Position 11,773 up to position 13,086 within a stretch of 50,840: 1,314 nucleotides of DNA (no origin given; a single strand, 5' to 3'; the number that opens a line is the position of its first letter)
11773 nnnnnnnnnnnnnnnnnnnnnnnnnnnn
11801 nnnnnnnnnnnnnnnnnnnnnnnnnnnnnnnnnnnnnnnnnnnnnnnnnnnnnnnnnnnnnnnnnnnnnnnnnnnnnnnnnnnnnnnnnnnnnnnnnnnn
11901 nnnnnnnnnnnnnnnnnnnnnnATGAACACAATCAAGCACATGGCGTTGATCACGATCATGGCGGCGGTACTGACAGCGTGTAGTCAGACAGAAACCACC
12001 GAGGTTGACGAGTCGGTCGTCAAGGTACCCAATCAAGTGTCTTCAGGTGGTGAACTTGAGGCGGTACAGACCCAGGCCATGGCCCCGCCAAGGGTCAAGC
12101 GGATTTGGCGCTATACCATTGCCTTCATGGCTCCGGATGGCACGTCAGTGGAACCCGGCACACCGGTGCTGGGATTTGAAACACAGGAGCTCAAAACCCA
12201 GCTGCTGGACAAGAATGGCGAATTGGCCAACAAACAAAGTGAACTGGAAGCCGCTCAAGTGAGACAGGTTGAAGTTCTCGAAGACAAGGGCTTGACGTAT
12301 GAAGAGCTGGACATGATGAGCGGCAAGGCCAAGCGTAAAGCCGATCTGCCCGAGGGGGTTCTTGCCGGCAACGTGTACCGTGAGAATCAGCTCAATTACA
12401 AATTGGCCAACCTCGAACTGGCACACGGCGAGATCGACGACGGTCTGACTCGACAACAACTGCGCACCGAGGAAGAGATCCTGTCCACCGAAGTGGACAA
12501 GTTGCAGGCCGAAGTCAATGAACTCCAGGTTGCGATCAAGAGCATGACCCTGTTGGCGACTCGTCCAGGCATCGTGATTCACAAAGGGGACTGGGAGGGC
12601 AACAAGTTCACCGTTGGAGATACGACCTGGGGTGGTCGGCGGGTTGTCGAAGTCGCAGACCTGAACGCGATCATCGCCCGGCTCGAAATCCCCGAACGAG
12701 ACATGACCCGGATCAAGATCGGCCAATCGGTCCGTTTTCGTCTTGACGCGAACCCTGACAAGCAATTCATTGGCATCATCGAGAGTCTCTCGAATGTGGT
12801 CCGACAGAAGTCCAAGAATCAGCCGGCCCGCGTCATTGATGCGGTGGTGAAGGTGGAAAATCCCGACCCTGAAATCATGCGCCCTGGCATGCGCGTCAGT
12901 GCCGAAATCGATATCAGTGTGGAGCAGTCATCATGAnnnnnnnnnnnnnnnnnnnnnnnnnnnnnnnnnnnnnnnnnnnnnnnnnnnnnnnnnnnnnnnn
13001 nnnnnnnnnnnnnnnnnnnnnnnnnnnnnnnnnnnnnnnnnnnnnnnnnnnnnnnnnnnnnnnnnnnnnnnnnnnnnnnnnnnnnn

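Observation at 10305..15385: MacB-type ABC exporter operon with three different periplasmic adaptor genes in tandem, all translationally coupled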

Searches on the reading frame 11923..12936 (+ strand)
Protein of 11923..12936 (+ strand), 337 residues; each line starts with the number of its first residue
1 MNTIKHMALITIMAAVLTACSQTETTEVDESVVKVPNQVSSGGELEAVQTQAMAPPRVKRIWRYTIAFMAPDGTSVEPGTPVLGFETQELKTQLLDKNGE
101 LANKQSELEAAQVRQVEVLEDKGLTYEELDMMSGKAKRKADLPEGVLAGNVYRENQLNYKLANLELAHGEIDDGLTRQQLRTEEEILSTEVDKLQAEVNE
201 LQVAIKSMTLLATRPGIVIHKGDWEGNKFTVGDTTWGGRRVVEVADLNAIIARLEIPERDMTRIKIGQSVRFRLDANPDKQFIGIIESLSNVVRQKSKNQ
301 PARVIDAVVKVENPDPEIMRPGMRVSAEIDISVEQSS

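Call 3: search_protein_families(library=pfam, proteins=[window:11923-12936:+], max_evalue=0.01)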
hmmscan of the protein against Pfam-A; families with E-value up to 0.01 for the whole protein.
window:11923-12936:+ (337 aa): 2 families
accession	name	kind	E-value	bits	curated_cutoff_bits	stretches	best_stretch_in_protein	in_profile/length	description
PF16576.10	HlyD_D23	-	2.5e-12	47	30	1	195-323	95-212/214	Barrel-sandwich domain of CusB or HlyD membrane-fusion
PF13437.12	HlyD_3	-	4.8e-10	40.6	22.2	1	209-322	1-106/106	HlyD family secretion protein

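Call 4: search_protein_families(library=ncbifam, proteins=[window:11923-12936:+], max_evalue=0.01)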
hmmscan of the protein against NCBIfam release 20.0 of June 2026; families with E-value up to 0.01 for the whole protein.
window:11923-12936:+ (337 aa): 8 families
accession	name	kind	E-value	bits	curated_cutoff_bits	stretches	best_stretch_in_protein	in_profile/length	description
TIGR01730.1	RND_mfp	subfamily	3.2e-15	55.9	94.9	1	179-335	106-250/322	efflux RND transporter periplasmic adaptor subunit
TIGR02971.1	heterocyst_DevB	subfamily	1.6e-06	27.7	129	1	155-309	149-300/327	ABC exporter membrane fusion protein, DevB family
TIGR01000.1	bacteriocin_acc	subfamily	6.5e-06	25.3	258.85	1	187-324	296-433/457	bacteriocin secretion accessory protein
TIGR00998.1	8a0101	subfamily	1.3e-05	24.3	390.8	1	91-290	102-282/334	EmrA/EmrK family multidrug efflux transporter periplasmic adaptor subunit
TIGR00999.1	8a0102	subfamily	5e-05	22.5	319.3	1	175-333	49-205/271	CzcB/NccB family metal efflux transporter periplasmic adaptor subunit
NF002939.0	PRK03598.1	equivalog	0.00042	19.6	393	1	147-290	138-281/332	secretion protein HlyD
NF008606.0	PRK11578.1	equivalog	0.00072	18.8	342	1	166-329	141-298/371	macrolide transporter subunit MacA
NF045680.1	DiMtlExpIhpB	equivalog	0.00072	18.6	450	1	232-332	156-249/326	divalent metal ion exporter adaptor subunit IhpB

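Call 20: find_homologous_proteins(query=window:11923-12936:+, max_evalue=0.00001)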
Query window:11923-12936:+ (337 aa): 100 proteins with E <= 0.00001 among 4334 candidates.
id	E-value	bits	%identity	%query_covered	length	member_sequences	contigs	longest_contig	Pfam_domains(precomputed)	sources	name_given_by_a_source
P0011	7.4e-213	723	100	100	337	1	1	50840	PF25990.1,PF25954.1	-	-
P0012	6.2e-168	576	80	100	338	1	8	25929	PF25990.1,PF25954.1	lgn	-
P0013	1.7e-151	522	73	98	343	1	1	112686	PF25990.1,PF25954.1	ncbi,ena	-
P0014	1.8e-102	361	57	86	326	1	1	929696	PF25990.1,PF25954.1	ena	-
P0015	1.3e-99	351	55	86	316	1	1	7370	PF25990.1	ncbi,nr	ncbi:MAG: efflux RND transporter periplasmic adaptor subunit [Proteobacteria bacterium]|nr:efflux RN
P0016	5.8e-98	346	56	87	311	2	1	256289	PF25990.1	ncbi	-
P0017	1.3e-97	345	57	86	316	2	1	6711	PF25990.1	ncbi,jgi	-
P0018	1.3e-95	338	56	86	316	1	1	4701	PF25990.1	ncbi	-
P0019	6.9e-95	336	56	86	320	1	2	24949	PF25990.1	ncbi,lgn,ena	-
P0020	1.4e-94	335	55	87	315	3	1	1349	PF25990.1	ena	-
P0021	1.5e-94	335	52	96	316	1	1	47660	PF25990.1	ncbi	-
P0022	3.9e-94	333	55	87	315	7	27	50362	PF25990.1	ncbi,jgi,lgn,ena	-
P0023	8.6e-94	332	54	86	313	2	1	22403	PF25990.1,PF25954.1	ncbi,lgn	-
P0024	1.8e-93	331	55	86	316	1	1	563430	PF25990.1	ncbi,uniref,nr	ncbi:HlyD family secretion protein [Marinicella meishanensis]|uniref:HlyD family secretion protein n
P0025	1.9e-93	331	55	86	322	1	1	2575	PF25990.1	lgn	-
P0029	4.0e-93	330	54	86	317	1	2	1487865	PF25990.1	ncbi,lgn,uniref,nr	ncbi:HlyD family secretion protein [Marinicella litoralis]|uniref:Multidrug resistance efflux pump n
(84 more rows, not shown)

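Call 21: find_encoding_contigs(protein=P0029, flank=8000, max_places=2)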
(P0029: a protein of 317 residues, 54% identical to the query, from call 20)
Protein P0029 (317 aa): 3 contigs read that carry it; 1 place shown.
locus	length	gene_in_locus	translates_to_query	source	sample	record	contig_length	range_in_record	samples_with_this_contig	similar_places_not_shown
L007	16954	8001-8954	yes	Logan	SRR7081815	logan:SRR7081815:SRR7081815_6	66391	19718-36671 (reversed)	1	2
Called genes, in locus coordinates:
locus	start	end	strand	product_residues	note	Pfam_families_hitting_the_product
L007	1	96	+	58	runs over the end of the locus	PF05545:FixQ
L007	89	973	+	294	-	PF14715:FixP_N, PF00034:Cytochrom_C, PF13442:Cytochrome_CBB3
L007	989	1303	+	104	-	-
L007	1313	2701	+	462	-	PF12801:Fer4_5, PF13237:Fer4_10 (faint), PF12838:Fer4_7 (weak), PF13183:Fer4_8 (faint), PF13746:Fer4_18, PF14697:Fer4_21 (faint), PF11614:FixG_C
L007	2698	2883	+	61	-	-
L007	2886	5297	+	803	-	PF12156:ATPase-cat_bd, PF00403:HMA, PF00122:E1-E2_ATPase, PF00702:Hydrolase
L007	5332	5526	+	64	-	PF03597:FixS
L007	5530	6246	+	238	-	PF13386:DsbD_2, PF02683:DsbD_TM (weak)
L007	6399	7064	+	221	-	PF00005:ABC_tran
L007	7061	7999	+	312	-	PF25990:Beta-barrel_YknX (weak), PF26002:Beta-barrel_AprE (weak)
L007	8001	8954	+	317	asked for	PF25990:Beta-barrel_YknX (weak)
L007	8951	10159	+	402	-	PF25954:Beta-barrel_RND_2 (weak), PF25990:Beta-barrel_YknX (weak), PF25975:CzcB_C (weak)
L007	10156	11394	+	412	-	PF12704:MacB_PCD, PF02687:FtsX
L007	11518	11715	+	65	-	-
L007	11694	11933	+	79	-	PF03232:COQ7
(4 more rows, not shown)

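Call 22: find_encoding_contigs(protein=P0014, flank=8000, max_places=2)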
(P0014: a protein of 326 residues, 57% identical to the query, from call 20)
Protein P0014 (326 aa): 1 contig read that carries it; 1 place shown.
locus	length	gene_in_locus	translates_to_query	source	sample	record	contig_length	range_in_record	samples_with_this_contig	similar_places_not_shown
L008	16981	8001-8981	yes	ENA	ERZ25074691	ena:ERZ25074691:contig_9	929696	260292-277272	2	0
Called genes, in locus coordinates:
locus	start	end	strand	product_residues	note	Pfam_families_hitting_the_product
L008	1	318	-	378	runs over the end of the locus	PF07730:HisKA_3, PF02518:HATPase_c (weak)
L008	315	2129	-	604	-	PF01979:Amidohydro_1, PF07969:Amidohydro_3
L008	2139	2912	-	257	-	PF01061:ABC2_membrane, PF12698:ABC2_membrane_3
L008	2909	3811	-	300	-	PF02463:SMC_N (faint), PF00005:ABC_tran, PF13304:AAA_21, PF13732:DrrA1-3_C (weak)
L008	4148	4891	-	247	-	PF10411:DsbC_N, PF13098:Thioredoxin_2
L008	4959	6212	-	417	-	-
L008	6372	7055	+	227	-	PF00005:ABC_tran, PF13304:AAA_21 (faint)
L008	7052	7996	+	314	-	PF25990:Beta-barrel_YknX (faint)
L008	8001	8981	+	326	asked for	PF25954:Beta-barrel_RND_2 (faint), PF25990:Beta-barrel_YknX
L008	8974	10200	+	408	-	PF25954:Beta-barrel_RND_2 (weak), PF25990:Beta-barrel_YknX, PF26002:Beta-barrel_AprE (weak), PF25989:YknX_C (faint)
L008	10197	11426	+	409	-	PF12704:MacB_PCD, PF02687:FtsX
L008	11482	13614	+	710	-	-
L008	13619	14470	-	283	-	PF00685:Sulfotransfer_1 (weak), PF13469:Sulfotransfer_3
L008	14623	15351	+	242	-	PF13578:Methyltransf_24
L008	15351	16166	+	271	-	-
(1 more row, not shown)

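Call 25: find_related_loci(query=A1, collection=genome_contigs, flank=7000)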
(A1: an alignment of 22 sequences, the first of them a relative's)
Query A1 (337 aa) in genome_contigs; peptide patterns used: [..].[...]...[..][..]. (x = any residue, [..] = any of these).
58 stretches matched a pattern; 55 encode a relative of the query (tblastn E <= 1e-3); 55 distinct loci.
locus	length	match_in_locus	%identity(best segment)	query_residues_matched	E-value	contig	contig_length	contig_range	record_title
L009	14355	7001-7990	73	8-337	1e-162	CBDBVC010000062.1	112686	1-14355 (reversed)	MAG: Lysobacterales bacterium isolate 0e981d42-12eb-4182-86a6-06432b4e322b genome assembly, contig: contig_62, whole gen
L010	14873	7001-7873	56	39-329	1e-109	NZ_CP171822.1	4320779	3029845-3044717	Marinicella sp. W31 chromosome, complete genome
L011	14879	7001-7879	56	37-329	4e-107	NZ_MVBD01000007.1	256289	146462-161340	Marinicella sediminis strain F2 contig7, whole genome shotgun sequence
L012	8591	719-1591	56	39-329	5e-104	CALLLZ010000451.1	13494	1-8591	MAG: uncultured Marinicella sp. isolate L4_Bin_Bin_140_1 genome assembly, contig: c_000001795994, whole genome shotgun s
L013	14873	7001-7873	55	39-329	2e-103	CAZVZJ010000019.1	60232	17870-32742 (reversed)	MAG TPA_asm: uncultured Marinicella sp. isolate binchicken_co366_14 genome assembly, contig: NODE_218_length_60232_cov_1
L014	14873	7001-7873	54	39-329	2e-102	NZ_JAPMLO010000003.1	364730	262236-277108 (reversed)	Marinicella marina strain S1101 scaffold_3_length=364731, whole genome shotgun sequence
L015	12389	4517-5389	54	39-329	3e-102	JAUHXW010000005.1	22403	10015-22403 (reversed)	MAG: Gammaproteobacteria bacterium isolate 3_bin.26 NODE_2868_length_22403_cov_0.969878, whole genome shotgun sequence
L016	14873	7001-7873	55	39-329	3e-102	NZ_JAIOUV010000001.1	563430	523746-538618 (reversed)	Marinicella meishanensis strain NBU2979 Scaffold1_1, whole genome shotgun sequence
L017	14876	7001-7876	55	38-329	5e-102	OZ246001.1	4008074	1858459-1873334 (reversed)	MAG: Marinicella sp. isolate 1e5da88c-987c-4873-aa9a-61ccd376257a genome assembly, chromosome: 1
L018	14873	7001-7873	54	39-329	4e-102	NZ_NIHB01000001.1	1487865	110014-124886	Marinicella litoralis strain KMM 3900 contig1, whole genome shotgun sequence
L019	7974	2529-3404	53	38-329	1e-101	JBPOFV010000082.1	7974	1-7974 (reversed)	MAG: Marinicella sp. isolate MAG_30 MAG_30_82, whole genome shotgun sequence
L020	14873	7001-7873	54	39-329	2e-101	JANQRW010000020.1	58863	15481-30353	MAG: Marinicella sp. isolate IP29b_bin.79 k99_1033802, whole genome shotgun sequence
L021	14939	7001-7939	50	3-329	2e-101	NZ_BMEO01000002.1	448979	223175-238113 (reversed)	Marinicella pacifica strain CGMCC 1.12181 sequence02, whole genome shotgun sequence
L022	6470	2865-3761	51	31-329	6e-101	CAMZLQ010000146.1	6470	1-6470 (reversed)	uncultured Alcanivoracaceae bacterium isolate TAG_MAG_00003 genome assembly, contig: TAG_MAG_00003_000000000014, whole g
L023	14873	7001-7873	54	39-329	1e-100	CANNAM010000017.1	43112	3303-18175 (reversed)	uncultured Marinicella sp. isolate YR205-23-n2.fasta genome assembly, contig: NODE_17, whole genome shotgun sequence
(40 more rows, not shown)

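Call 59: search_solved_structures(query=A1, max_evalue=0.001, show_alignments=2)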
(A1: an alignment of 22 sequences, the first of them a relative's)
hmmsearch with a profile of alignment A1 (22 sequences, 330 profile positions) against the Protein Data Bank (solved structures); distinct sequences matched with E-value up to 0.001: 9.
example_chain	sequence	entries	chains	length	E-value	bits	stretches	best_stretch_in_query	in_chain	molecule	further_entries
4tko_B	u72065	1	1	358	1.5e-11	47.1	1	155-324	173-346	EmrA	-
4dk0_A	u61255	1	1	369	4.6e-10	42.2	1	106-292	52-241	Putative MacA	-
4dk1_A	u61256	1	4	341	4e-07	32.5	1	144-292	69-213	Putative MacA, Multidrug resistance protein mexA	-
9qgy_G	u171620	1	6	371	2.6e-06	29.9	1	95-284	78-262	Macrolide export protein MacA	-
20yy_D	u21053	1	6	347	6.7e-06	28.5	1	186-298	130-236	Multidrug efflux RND transporter periplasmic adaptor subunit MexJ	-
3lnn_A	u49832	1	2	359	1.2e-05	27.6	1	235-327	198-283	Membrane fusion protein (MFP) heavy metal cation efflux ZneB (CzcB-like)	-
3fpp_A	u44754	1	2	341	0.00011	24.5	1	95-283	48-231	Macrolide-specific efflux protein macA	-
5nik_D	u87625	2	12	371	0.00014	24.2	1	95-283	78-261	Macrolide export protein MacA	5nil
5xu0_A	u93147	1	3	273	0.00024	23.4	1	191-285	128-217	Membrane-fusion protein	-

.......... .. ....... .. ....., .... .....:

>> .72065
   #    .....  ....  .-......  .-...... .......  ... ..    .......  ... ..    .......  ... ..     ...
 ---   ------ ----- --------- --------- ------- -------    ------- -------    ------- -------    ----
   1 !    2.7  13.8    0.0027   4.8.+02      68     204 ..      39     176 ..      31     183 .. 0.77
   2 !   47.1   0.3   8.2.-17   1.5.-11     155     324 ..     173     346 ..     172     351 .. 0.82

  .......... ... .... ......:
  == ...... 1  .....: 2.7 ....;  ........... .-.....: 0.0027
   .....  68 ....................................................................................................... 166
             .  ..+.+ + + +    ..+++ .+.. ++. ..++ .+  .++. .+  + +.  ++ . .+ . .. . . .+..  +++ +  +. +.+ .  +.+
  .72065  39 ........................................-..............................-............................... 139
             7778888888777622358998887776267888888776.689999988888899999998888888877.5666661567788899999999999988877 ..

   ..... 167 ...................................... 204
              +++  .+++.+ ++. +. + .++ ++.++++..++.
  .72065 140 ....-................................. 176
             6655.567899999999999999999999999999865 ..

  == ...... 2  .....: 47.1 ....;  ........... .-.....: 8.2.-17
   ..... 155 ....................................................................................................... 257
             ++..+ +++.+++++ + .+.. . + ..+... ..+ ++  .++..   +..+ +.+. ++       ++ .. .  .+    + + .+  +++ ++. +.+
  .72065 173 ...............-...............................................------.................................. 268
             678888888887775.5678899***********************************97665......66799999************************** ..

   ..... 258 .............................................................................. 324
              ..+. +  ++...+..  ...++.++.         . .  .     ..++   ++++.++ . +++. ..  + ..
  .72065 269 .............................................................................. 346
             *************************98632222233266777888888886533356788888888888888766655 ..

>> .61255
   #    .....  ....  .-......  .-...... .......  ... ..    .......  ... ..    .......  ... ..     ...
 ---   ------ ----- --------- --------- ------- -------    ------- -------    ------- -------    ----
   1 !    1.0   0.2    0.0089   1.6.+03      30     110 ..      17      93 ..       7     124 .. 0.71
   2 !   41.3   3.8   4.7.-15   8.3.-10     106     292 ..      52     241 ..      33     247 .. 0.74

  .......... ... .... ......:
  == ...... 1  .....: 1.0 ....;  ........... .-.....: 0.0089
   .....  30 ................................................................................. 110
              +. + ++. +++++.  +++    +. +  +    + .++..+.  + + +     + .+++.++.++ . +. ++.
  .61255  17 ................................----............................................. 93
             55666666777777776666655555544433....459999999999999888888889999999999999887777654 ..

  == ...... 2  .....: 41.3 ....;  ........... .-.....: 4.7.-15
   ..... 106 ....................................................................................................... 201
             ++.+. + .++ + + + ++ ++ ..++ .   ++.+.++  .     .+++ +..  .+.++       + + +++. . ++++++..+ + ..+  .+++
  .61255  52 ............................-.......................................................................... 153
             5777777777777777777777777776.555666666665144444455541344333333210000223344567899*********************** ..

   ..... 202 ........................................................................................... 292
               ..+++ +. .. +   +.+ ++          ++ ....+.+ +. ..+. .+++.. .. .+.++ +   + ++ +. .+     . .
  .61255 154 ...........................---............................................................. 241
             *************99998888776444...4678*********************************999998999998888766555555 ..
